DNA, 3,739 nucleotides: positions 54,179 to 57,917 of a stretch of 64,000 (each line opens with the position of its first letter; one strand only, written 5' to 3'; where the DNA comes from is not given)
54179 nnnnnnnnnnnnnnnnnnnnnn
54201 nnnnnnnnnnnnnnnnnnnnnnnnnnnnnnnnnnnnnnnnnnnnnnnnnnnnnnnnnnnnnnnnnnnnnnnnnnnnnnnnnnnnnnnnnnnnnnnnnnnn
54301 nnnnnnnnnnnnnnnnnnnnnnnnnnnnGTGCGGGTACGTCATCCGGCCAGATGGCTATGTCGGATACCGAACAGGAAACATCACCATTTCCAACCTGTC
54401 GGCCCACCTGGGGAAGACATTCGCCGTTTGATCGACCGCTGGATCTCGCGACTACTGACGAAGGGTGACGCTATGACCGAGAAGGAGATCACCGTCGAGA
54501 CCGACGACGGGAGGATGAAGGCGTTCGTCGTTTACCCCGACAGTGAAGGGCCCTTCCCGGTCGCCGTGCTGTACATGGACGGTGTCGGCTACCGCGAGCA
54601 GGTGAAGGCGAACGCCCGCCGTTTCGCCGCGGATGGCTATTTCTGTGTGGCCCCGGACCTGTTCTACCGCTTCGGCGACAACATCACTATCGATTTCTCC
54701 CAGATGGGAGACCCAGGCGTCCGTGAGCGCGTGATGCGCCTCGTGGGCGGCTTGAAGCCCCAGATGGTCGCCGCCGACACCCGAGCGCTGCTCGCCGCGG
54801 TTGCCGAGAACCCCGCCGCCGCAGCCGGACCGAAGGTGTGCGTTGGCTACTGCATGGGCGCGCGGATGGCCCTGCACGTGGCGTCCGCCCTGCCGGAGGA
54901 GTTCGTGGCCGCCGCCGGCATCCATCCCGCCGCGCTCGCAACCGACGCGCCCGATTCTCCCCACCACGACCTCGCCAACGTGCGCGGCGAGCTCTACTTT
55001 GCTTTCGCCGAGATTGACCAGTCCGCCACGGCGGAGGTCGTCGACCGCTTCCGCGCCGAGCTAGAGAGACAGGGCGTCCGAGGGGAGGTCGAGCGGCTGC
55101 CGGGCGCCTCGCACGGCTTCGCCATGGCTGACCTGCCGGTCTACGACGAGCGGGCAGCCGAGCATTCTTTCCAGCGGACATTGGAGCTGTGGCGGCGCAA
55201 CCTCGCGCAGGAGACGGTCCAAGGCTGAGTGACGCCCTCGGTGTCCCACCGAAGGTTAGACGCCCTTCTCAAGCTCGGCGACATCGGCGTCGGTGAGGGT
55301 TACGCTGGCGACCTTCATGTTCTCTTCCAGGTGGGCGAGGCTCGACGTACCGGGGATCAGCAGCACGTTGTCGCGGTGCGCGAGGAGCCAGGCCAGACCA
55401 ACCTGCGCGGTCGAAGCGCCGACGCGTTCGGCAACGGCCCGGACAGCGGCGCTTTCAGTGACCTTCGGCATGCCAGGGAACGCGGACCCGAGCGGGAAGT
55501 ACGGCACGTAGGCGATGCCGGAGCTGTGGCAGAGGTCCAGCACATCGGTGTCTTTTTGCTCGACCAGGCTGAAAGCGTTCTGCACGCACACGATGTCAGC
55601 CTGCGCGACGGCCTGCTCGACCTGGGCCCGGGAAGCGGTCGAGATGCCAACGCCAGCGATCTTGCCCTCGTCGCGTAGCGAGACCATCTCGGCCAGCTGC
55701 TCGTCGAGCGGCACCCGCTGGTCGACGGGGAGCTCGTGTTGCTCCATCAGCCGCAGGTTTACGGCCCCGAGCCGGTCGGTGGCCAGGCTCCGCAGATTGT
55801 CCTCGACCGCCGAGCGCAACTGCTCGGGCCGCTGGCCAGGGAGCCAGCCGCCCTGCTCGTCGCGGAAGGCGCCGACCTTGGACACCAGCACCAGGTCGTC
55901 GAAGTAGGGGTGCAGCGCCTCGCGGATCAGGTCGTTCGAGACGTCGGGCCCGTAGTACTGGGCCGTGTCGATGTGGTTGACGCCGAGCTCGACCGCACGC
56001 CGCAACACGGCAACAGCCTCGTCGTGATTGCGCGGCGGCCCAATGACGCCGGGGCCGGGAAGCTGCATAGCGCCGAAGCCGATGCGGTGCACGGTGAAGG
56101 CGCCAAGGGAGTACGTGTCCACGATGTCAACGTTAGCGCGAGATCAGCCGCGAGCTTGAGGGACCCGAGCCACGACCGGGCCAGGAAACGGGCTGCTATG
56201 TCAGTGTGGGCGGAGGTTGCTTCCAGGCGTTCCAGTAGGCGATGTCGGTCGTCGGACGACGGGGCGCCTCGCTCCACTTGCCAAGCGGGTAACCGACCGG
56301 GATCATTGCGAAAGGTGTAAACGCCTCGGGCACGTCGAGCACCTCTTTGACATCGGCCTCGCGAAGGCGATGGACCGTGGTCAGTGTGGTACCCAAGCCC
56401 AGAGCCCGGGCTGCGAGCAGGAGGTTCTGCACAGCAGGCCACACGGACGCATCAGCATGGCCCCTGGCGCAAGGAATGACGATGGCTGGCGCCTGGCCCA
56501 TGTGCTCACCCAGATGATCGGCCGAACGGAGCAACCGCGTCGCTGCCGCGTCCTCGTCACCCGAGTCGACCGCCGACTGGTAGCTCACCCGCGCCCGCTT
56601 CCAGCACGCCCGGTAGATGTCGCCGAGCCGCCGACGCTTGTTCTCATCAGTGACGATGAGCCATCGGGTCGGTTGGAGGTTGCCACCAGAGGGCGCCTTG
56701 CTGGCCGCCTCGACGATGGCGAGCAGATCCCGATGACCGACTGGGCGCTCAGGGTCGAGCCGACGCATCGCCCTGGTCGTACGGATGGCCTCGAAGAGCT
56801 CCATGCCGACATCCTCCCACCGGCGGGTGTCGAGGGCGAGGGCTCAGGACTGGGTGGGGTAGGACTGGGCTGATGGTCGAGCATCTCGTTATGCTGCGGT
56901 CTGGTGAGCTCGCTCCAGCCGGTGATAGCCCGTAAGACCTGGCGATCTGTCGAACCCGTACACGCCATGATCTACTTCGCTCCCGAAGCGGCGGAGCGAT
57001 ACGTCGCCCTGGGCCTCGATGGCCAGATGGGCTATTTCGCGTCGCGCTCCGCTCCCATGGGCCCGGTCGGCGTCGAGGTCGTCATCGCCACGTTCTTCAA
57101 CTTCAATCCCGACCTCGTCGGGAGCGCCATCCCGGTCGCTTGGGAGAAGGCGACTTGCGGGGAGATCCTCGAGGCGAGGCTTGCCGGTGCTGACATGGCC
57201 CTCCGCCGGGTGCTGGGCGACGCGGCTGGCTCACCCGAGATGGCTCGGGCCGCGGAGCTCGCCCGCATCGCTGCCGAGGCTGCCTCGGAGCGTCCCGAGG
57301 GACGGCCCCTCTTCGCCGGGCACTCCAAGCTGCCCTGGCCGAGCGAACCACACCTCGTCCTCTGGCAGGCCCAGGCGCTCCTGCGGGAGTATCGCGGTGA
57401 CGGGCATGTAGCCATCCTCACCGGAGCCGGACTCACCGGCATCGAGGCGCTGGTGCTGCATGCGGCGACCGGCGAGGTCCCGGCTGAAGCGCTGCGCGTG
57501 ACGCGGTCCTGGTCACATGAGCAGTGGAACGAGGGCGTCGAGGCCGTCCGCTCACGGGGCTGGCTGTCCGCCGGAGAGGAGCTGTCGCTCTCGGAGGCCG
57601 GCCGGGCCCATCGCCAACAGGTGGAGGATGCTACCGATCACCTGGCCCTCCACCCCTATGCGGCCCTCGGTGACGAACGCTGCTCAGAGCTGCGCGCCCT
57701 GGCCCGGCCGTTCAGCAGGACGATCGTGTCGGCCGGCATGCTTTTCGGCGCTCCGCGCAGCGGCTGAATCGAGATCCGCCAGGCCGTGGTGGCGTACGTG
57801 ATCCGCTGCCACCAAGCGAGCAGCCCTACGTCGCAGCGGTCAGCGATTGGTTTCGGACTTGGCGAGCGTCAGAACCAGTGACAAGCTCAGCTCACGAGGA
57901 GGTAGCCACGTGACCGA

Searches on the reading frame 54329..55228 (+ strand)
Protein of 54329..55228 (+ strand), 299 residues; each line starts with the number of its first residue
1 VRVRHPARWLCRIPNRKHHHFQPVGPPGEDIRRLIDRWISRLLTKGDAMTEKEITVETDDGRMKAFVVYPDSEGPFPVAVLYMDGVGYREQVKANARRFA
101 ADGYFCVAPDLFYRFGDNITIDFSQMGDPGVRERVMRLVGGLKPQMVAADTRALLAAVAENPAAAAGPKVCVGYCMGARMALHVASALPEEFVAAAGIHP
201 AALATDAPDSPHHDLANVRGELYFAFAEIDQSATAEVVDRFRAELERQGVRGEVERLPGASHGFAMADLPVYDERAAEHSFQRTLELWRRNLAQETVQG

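Call 39: search_protein_families(library=pfam, proteins=[window:54329-55228:+], max_evalue=0.00001)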
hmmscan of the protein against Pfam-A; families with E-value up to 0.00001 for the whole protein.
window:54329-55228:+ (299 aa): 1 family
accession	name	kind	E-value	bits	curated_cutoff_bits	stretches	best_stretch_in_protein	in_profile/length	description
PF01738.24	DLH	-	4.3e-34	118.4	21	1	63-289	1-214/217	Dienelactone hydrolase family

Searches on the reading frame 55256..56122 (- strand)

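Call 39: search_protein_families(library=pfam, proteins=[window:55256-56122:-], max_evalue=0.00001)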
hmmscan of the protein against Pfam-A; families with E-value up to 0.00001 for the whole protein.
window:55256-56122:- (288 aa): 1 family
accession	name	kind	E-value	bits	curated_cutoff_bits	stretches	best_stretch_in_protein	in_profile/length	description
PF00248.27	Aldo_ket_red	-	1.1e-49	169.6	24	1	13-286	1-288/291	Aldo/keto reductase family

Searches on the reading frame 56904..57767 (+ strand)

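Call 39: search_protein_families(library=pfam, proteins=[window:56904-57767:+], max_evalue=0.00001)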
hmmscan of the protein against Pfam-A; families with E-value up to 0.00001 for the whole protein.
window:56904-57767:+ (287 aa): 1 family
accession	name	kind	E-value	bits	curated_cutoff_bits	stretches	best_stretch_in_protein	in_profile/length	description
PF21863.2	HTH_67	-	1.8e-102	343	27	1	9-280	1-267/268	Helix-turn-helix family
